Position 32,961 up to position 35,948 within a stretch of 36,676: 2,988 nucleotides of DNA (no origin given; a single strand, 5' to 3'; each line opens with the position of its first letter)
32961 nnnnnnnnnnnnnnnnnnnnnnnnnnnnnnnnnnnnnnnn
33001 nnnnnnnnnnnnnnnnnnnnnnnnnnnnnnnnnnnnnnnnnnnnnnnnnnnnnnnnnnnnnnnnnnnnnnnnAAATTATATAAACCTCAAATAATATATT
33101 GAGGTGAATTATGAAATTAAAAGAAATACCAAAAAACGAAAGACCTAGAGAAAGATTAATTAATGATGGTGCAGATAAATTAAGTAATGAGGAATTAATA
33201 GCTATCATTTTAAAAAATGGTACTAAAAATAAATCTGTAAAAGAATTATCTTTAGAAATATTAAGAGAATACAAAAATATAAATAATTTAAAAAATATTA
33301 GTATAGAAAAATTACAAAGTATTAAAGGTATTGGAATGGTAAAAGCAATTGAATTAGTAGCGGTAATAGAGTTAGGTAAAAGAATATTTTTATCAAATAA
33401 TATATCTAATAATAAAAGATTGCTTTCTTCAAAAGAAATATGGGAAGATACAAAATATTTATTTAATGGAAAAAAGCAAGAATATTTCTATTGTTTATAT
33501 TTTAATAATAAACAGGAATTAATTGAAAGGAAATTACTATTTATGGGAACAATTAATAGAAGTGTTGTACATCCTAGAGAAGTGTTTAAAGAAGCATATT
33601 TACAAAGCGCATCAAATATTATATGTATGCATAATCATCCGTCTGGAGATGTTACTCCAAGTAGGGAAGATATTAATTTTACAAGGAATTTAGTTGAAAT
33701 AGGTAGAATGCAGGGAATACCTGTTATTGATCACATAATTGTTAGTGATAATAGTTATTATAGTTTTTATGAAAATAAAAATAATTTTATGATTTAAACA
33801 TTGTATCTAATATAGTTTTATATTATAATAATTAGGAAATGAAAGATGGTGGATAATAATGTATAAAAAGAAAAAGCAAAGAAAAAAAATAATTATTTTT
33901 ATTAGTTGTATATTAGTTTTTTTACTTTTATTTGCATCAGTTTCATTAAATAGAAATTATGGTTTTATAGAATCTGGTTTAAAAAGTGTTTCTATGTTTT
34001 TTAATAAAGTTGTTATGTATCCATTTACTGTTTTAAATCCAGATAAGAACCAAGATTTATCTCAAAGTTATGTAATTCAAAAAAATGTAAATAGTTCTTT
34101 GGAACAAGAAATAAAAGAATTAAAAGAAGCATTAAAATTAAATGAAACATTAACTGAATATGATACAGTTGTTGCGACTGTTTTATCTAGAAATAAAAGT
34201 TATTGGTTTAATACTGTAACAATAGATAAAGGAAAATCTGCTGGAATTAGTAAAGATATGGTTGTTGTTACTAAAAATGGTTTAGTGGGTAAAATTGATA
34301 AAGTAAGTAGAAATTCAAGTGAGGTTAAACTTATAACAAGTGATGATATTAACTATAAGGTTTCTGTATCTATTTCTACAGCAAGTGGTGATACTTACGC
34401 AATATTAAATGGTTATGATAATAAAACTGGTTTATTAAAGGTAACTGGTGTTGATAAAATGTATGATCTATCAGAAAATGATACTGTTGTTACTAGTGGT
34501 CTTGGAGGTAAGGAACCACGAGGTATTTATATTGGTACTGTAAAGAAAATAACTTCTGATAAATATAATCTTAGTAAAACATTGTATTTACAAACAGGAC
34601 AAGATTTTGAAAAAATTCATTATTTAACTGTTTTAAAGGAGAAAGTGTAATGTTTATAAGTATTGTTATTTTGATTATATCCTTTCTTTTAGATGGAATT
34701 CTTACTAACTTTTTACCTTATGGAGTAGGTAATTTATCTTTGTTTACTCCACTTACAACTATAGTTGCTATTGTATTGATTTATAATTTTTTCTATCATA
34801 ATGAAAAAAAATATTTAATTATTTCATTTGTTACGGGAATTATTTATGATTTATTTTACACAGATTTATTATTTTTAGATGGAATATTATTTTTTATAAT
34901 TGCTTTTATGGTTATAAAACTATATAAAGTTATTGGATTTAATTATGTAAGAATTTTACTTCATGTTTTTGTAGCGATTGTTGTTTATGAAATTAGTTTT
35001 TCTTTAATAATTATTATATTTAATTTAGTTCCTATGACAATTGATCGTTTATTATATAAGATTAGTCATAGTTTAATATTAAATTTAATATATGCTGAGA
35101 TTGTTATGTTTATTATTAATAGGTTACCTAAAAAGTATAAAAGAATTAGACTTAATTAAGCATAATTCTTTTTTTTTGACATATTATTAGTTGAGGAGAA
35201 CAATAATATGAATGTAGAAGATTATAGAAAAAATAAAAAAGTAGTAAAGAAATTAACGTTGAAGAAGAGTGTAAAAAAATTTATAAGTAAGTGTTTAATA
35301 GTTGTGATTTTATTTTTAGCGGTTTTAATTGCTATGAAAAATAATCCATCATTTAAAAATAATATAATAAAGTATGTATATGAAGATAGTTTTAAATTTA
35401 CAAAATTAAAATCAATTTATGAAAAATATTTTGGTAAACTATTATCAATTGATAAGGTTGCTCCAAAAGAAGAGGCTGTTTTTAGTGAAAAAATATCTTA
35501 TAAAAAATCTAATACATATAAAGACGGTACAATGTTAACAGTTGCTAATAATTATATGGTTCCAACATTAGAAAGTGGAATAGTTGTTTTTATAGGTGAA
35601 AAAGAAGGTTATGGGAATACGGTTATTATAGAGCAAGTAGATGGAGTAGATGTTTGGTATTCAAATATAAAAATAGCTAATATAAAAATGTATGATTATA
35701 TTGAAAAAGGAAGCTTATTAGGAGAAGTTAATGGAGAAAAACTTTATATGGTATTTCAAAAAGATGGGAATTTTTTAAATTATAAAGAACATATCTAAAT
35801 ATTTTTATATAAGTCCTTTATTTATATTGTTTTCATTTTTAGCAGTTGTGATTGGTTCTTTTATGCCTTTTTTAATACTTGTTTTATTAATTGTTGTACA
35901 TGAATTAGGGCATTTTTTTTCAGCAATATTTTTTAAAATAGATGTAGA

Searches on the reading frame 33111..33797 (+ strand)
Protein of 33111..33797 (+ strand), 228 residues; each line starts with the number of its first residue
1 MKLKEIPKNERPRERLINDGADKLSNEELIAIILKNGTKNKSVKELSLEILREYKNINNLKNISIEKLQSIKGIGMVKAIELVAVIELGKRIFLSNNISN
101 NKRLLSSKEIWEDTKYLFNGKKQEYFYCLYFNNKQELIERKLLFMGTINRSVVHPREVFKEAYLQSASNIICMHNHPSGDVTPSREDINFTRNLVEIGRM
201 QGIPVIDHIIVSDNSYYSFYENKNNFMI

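Call 6: search_protein_families(library=pfam, proteins=[window:33111-33797:+], max_evalue=0.001)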
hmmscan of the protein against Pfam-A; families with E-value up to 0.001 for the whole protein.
window:33111-33797:+ (228 aa): 4 families
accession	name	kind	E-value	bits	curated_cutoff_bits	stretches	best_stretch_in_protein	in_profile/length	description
PF04002.20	RadC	-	1.4e-40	138.5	22.1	1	114-222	11-119/121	RadC-like JAB domain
PF20582.4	UPF0758_N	-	1.5e-26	92.7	27.1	1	4-80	2-77/77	UPF0758 N-terminal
PF12826.13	HHH_2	-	0.00028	21.4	27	1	49-81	18-50/64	Helix-hairpin-helix motif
PF00633.29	HHH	-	0.00098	19.3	24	0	58-82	3-27/30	Helix-hairpin-helix motif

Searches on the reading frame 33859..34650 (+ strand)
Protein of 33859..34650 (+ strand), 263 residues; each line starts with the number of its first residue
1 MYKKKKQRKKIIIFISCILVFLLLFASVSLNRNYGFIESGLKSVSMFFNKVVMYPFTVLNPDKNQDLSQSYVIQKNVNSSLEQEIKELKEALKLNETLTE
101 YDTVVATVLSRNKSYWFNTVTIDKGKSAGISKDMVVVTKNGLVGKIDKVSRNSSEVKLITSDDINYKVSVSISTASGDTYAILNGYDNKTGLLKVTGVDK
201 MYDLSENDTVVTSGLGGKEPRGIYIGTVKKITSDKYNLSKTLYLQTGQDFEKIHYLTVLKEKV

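Call 6: search_protein_families(library=pfam, proteins=[window:33859-34650:+], max_evalue=0.001)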
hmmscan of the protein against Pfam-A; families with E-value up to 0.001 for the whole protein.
window:33859-34650:+ (263 aa): 1 family
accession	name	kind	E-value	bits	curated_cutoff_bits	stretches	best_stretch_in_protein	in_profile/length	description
PF04085.20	MreC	-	1.8e-39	135.3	28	1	108-260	1-147/147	Rod shape-determining protein MreC, barrel core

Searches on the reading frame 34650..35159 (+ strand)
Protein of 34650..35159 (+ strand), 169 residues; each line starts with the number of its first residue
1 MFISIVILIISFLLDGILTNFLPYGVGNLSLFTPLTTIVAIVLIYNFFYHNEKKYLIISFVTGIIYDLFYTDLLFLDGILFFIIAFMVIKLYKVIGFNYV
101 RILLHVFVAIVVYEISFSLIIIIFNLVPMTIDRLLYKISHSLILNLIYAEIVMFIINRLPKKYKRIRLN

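Call 6: search_protein_families(library=pfam, proteins=[window:34650-35159:+], max_evalue=0.001)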
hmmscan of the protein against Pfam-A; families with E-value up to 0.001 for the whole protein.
window:34650-35159:+ (169 aa): 1 family
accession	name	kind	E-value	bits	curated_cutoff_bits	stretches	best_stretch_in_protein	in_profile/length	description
PF04093.17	MreD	-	3e-09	37.6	24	1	5-159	6-154/158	rod shape-determining protein MreD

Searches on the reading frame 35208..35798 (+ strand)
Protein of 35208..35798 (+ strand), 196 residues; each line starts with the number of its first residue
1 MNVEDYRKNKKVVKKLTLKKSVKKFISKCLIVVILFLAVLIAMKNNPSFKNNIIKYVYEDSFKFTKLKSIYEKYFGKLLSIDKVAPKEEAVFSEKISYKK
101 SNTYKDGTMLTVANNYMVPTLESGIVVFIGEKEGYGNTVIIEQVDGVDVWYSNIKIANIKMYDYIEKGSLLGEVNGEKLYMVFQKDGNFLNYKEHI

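Call 6: search_protein_families(library=pfam, proteins=[window:35208-35798:+], max_evalue=0.001)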
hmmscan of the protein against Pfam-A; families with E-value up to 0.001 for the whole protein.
window:35208-35798:+ (196 aa): 1 family
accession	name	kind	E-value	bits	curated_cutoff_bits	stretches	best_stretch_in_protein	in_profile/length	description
PF01551.29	Peptidase_M23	-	7.4e-11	42.5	28.7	1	105-176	3-74/96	Peptidase family M23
